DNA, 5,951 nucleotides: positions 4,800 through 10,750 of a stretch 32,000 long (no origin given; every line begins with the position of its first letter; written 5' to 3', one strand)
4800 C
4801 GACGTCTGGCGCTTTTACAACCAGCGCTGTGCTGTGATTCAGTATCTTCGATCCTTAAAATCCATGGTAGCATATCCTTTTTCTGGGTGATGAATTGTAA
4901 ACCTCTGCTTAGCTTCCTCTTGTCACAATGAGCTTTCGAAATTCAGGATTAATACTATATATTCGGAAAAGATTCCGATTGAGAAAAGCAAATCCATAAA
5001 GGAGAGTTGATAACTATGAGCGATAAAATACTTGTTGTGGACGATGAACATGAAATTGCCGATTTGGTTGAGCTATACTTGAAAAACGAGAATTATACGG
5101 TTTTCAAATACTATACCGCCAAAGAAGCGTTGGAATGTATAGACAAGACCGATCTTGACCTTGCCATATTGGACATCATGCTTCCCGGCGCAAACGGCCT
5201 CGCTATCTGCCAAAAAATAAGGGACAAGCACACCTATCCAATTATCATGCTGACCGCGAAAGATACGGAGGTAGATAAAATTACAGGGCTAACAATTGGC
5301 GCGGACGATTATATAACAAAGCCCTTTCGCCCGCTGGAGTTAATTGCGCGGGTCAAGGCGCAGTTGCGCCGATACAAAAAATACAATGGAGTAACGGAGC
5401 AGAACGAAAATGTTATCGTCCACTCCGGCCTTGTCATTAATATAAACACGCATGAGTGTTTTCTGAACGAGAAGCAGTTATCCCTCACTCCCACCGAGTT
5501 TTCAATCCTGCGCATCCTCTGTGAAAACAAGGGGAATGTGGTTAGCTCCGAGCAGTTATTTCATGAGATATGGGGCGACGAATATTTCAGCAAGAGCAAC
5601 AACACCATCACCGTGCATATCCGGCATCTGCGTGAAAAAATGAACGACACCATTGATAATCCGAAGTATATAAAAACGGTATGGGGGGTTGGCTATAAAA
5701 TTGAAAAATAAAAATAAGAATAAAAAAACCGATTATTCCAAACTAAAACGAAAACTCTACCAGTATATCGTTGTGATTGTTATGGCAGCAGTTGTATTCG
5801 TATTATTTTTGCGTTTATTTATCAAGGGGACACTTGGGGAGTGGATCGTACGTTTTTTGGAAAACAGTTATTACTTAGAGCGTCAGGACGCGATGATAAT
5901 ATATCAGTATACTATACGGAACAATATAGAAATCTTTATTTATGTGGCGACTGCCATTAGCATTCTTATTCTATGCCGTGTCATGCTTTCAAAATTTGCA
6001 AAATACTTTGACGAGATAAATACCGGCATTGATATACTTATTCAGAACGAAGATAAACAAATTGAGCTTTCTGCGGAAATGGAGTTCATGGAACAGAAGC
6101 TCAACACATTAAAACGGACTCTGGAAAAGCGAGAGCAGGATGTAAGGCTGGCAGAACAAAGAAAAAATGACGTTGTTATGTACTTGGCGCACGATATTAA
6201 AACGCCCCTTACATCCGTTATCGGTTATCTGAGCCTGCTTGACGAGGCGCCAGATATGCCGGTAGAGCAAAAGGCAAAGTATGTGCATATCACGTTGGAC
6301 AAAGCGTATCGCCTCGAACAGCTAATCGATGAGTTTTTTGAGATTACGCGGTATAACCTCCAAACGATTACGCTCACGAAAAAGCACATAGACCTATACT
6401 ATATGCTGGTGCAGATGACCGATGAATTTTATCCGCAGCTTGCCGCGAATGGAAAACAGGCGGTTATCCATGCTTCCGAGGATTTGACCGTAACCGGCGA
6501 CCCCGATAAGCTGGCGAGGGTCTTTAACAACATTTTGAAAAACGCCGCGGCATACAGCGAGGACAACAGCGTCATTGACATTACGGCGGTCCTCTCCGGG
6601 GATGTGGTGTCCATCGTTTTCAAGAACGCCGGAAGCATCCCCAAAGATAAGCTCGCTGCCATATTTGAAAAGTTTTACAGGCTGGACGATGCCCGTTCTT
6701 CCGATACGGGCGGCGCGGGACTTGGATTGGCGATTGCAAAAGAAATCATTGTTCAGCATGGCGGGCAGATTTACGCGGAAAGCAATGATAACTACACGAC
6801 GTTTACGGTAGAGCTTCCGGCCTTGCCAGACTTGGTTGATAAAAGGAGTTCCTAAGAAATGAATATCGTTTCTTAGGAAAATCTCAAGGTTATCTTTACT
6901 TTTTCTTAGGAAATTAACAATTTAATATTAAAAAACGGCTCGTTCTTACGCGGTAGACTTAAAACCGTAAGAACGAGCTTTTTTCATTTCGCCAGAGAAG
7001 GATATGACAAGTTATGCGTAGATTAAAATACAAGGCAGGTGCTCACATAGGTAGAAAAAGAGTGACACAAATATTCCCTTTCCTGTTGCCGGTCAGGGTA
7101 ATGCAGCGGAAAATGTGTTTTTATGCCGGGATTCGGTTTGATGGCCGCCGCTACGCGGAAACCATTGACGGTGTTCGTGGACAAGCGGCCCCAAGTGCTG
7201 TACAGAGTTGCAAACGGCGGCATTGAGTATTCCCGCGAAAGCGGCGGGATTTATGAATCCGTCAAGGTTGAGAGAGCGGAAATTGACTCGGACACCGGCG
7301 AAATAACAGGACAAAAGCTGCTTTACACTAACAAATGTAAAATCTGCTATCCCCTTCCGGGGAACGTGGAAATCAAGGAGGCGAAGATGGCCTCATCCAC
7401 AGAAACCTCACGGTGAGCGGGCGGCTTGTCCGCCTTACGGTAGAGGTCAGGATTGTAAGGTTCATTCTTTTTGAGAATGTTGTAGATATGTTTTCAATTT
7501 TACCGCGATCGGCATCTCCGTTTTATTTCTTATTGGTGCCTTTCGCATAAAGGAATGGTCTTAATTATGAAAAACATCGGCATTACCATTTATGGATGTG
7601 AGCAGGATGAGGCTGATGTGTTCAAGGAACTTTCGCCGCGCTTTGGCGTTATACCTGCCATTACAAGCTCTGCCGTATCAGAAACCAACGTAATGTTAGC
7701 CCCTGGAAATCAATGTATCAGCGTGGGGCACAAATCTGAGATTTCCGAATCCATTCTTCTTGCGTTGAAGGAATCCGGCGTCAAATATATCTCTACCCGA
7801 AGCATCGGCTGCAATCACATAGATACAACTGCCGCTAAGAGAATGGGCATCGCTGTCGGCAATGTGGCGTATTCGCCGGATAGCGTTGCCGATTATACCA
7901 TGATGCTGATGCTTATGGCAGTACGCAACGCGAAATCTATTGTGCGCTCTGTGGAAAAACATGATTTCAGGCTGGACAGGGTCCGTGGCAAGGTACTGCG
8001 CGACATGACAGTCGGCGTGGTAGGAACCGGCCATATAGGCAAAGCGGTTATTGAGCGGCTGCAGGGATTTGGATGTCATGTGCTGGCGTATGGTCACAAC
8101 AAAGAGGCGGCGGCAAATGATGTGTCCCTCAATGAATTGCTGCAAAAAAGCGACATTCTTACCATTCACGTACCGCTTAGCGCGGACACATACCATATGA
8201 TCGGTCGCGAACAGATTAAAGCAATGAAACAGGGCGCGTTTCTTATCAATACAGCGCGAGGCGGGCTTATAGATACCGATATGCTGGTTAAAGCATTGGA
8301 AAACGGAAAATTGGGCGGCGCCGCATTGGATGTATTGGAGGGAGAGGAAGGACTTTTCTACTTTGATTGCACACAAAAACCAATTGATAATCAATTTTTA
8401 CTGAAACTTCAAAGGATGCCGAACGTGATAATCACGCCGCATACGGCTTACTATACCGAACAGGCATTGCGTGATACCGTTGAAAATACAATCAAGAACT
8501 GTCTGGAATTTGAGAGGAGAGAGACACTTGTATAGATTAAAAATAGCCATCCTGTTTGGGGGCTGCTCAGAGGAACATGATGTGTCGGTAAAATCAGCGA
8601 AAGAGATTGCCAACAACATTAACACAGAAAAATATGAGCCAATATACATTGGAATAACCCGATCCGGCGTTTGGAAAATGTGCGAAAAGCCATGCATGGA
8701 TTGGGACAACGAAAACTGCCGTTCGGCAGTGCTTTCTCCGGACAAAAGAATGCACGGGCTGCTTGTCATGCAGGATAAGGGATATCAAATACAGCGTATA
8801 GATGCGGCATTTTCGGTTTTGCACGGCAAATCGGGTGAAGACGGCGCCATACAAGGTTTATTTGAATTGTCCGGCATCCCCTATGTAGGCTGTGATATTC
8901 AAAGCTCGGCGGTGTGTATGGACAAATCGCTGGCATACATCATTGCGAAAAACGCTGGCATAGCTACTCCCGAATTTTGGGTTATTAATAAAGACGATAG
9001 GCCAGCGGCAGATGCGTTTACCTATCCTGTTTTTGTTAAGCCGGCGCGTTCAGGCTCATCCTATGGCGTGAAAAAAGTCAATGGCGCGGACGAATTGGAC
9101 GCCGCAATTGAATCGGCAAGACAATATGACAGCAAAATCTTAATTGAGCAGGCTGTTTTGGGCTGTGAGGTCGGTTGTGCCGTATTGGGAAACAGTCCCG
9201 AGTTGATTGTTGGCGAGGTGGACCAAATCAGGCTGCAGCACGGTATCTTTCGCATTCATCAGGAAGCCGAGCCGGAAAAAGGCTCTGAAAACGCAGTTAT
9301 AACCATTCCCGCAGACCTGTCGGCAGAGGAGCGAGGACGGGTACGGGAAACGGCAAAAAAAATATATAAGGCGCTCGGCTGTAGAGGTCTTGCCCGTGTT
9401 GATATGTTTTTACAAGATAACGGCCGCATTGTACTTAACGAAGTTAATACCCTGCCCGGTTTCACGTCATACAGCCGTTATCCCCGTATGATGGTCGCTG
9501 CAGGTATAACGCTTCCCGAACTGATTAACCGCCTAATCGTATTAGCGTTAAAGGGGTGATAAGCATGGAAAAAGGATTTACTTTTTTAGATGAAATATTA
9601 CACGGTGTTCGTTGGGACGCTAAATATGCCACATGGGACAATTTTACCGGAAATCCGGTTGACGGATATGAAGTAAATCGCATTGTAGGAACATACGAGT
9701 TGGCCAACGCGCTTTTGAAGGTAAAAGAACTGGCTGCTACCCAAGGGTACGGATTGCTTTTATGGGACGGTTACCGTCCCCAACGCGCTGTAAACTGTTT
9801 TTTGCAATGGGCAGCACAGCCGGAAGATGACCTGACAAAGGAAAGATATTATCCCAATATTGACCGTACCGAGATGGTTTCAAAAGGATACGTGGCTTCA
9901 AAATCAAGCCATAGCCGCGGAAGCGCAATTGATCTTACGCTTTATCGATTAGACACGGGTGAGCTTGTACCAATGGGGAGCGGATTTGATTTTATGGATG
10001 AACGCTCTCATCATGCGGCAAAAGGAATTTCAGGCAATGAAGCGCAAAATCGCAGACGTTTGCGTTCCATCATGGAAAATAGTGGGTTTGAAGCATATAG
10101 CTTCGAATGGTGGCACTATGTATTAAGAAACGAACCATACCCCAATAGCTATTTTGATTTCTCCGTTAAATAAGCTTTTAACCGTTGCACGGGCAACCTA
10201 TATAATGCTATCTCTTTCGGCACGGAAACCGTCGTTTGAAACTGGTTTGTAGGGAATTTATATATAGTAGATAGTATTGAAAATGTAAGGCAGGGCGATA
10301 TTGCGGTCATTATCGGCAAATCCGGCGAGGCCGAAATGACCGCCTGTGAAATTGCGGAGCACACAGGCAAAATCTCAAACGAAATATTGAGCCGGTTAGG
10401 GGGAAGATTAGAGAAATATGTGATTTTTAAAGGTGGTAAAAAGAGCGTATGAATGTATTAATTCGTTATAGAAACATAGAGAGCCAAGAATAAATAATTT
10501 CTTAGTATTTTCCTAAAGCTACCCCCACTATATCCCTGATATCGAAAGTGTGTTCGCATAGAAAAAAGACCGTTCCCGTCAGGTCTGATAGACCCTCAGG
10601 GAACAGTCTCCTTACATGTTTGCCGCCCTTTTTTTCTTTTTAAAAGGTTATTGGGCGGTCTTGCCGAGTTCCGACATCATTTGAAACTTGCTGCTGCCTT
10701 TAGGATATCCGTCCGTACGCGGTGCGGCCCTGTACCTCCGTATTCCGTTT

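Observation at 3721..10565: Chromosomal vanA-type glycopeptide-resistance island with an unusual decayed architecture: IS relic, vanRS, vanW relic, vanHAX, racemase relic, no vanY or vanZ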

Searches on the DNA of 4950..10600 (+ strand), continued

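Call 59: get_annotated_region(hit=H28, flank=7000)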
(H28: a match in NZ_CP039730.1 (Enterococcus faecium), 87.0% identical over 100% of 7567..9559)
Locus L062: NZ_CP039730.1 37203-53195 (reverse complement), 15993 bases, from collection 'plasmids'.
description: Enterococcus faecium strain ZY2 plasmid pZY2
organism: Enterococcus faecium (NCBI taxid 1352)
taxonomy: Bacteria; Bacillota; Bacilli; Lactobacillales; Enterococcaceae; Enterococcus; Enterococcus faecium
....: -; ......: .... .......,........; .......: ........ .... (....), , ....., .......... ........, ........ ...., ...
typing (MOB-suite, as given by PLSDB): non-mobilizable
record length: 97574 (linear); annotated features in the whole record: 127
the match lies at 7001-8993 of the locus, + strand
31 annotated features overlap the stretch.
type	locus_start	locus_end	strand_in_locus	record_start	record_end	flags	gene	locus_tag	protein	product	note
CDS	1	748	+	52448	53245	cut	-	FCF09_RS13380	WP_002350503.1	hypothetical protein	-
CDS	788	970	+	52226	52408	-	-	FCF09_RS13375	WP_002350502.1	hypothetical protein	-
CDS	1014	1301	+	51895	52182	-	-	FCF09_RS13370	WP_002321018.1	hypothetical protein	-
CDS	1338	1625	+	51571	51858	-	-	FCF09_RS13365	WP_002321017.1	hypothetical protein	-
CDS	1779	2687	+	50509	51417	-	-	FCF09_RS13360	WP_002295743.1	IS982-like element ISEfm1 family transposase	GO:0006313 - DNA transposition [Evidence IEA]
CDS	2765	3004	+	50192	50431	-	-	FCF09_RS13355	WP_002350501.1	hypothetical protein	-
CDS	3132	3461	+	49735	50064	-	-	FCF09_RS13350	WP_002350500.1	hypothetical protein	-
CDS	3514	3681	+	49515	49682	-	-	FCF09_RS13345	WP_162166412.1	hypothetical protein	-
CDS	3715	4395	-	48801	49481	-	-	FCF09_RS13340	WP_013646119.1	IS6-like element IS1216 family transposase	GO:0006313 - DNA transposition [Evidence IEA]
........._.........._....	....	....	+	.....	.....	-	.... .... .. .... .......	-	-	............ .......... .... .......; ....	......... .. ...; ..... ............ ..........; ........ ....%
CDS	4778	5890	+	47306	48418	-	-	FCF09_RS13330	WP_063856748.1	vancomycin resistance histidine kinase VanS-M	-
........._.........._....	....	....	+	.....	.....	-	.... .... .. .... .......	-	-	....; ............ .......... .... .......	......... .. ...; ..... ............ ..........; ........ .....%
predicted_resistance_gene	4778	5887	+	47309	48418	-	vanS-M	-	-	vancomycin resistance histidine kinase VanS-M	predicted by amrfinderplus; class GLYCOPEPTIDE; identity 100.0%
predicted_resistance_gene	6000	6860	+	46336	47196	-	vanY-M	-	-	D-Ala-D-Ala carboxypeptidase VanY-M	predicted by amrfinderplus; class GLYCOPEPTIDE; identity 100.0%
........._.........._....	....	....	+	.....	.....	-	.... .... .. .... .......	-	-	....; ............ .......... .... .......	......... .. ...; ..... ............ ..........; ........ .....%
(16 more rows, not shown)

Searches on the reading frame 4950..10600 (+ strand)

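Call 31: search_protein_families(library=pfam, proteins=[L001:10165-10926:+, L001:15155-15775:+], max_evalue=0.01)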
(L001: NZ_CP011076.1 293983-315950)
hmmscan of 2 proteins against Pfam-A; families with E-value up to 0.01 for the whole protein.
L001:10165-10926:+ (253 aa): 2 families
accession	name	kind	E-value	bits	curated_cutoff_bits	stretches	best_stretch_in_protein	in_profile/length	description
PF04294.18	VanW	-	2.8e-36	124.3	27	1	47-180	1-129/130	VanW like protein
PF00608.22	Adeno_shaft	-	0.0071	16.4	30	1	85-104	18-37/44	Adenoviral fibre protein (repeat/shaft region)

L001:15155-15775:+ (206 aa): 1 family
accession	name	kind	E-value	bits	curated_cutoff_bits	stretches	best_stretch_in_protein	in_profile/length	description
PF04892.17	VanZ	-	2.3e-23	83.6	30.1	1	43-157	1-124/126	VanZ like family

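Call 85: search_dna_similar(query=L002:1111-4074:-, collection=plasmids, mode=protein, max_evalue=1e-50, max_rows=40, rows=spread)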
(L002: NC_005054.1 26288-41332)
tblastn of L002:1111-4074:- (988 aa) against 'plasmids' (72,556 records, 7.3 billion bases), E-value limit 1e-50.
The search stops at 5000 records and this limit was reached: more records match than are counted here, and every count below describes the 5000 best-scoring records only.
Records with a match: at least 5000; places in all: 10304; records where one place covers at least 80% of the query: 4937.
Best place of each record, by identity: >=99% 111; 95-99% 20; 90-95% 110; 80-90% 2; 60-80% 57; <60% 4700.
By first word of the organism name: Klebsiella 1905; Escherichia 1159; Salmonella 349; Bacillus 317; Enterococcus 202; Pseudomonas 201; Enterobacter 187; Citrobacter 123; Listeria 96; Aeromonas 52; and 83 more.
By predicted mobility (MOB-suite, as given by PLSDB): conjugative 2710; non-mobilizable 1385; mobilizable 905.
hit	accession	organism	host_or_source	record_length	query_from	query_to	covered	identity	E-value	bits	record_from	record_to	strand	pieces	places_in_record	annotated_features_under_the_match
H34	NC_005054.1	Staphylococcus aureus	-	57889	1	988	100%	100.0%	0e+0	2009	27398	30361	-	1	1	Tn3 family transposase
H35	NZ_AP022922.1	Bacillus cereus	-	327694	1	988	100%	94.2%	0e+0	1904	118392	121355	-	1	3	Tn3 family transposase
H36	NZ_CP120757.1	Clostridium perfringens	Hospital wastewater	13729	1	987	100%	64.1%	0e+0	1351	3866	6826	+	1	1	Tn3 family transposase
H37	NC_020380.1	Bacillus thuringiensis serovar thuringiensis str. IS5056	-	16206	227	987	77%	60.5%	0e+0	960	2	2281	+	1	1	none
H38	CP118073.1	Enterococcus faecalis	Homo sapiens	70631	7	972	98%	42.9%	0e+0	800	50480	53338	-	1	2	Tn3 family transposase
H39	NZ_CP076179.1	Bacillus anthracis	soil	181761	3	986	100%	41.2%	0e+0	795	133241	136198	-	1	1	Tn3 family transposase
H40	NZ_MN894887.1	Pseudomonas aeruginosa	-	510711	7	987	99%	39.8%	0e+0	744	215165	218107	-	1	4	Tn3-like element TnAs1 family transposase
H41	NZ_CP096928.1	Pseudomonas aeruginosa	Homo sapiens,flegm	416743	7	987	99%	39.6%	0e+0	741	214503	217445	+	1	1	Tn3 family transposase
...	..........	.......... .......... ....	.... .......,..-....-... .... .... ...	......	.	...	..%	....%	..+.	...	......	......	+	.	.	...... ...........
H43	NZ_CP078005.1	Pseudomonas aeruginosa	Homo sapiens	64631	7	987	99%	39.5%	0e+0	741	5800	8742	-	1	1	Tn3-like element TnAs1 family transposase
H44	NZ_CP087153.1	Klebsiella pneumoniae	Homo sapiens,sputum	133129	7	987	99%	39.5%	0e+0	741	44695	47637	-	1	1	Tn3-like element TnAs1 family transposase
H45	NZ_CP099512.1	Lelliottia amnigena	pig,sewage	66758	7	987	99%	39.5%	0e+0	741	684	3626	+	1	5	Tn3-like element TnAs1 family transposase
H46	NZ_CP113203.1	Klebsiella pneumoniae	environment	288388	7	987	99%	39.5%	0e+0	741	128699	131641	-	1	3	Tn3-like element TnAs1 family transposase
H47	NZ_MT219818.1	Escherichia coli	-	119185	7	987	99%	39.5%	0e+0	741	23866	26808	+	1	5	Tn3-like element TnAs1 family transposase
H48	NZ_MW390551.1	Escherichia coli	-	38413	7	987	99%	39.5%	0e+0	741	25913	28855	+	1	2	Tn3-like element TnAs1 family transposase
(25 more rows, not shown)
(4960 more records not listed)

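Call 86: get_annotated_region(hit=H35, flank=9000)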
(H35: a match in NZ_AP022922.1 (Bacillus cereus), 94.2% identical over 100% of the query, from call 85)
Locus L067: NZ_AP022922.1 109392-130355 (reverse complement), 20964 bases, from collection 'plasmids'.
description: Bacillus cereus strain J1 plasmid pJ1_1, complete sequence
organism: Bacillus cereus (NCBI taxid 1396)
taxonomy: Bacteria; Bacillota; Bacilli; Bacillales; Bacillaceae; Bacillus; Bacillus cereus
host: -; source: -; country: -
typing (MOB-suite, as given by PLSDB): non-mobilizable; replicon rep_cluster_125; mating-pair formation MPF_T
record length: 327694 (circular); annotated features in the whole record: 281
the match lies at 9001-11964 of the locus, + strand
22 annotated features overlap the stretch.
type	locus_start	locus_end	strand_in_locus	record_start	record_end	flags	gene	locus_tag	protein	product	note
CDS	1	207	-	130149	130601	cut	-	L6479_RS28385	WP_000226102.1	hypothetical protein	-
CDS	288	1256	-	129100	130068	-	-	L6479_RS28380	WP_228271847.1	spore germination protein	GO:0009847 - spore germination [Evidence IEA]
CDS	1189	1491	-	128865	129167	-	-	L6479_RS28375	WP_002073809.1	N-acetylmuramoyl-L-alanine amidase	GO:0009253 - peptidoglycan catabolic process [Evidence IEA]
CDS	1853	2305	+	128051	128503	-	-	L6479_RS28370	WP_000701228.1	hypothetical protein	-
CDS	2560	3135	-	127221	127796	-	-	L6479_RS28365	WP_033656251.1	recombinase family protein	GO:0006310 - DNA recombination [Evidence IEA]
CDS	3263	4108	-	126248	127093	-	-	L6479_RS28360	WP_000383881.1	AraC family transcriptional regulator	-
CDS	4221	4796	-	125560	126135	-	-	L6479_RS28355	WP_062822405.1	recombinase family protein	GO:0006310 - DNA recombination [Evidence IEA]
CDS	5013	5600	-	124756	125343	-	-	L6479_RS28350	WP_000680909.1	GNAT family N-acetyltransferase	-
CDS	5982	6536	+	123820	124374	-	-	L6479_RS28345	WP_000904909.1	recombinase family protein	GO:0006310 - DNA recombination [Evidence IEA]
CDS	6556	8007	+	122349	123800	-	-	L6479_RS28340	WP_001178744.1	Mu transposase C-terminal domain-containing protein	-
CDS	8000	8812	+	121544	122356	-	-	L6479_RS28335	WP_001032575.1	AAA family ATPase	-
CDS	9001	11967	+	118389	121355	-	-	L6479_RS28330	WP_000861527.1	Tn3 family transposase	-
CDS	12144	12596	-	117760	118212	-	-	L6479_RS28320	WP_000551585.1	SMI1/KNR4 family protein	GO:0042546 - cell wall biogenesis [Evidence IEA]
CDS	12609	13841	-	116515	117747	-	-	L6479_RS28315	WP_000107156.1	WXG100 family type VII secretion target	GO:0008150 - biological_process [Evidence IEA]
CDS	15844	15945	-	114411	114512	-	-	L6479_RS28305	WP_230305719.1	hypothetical protein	-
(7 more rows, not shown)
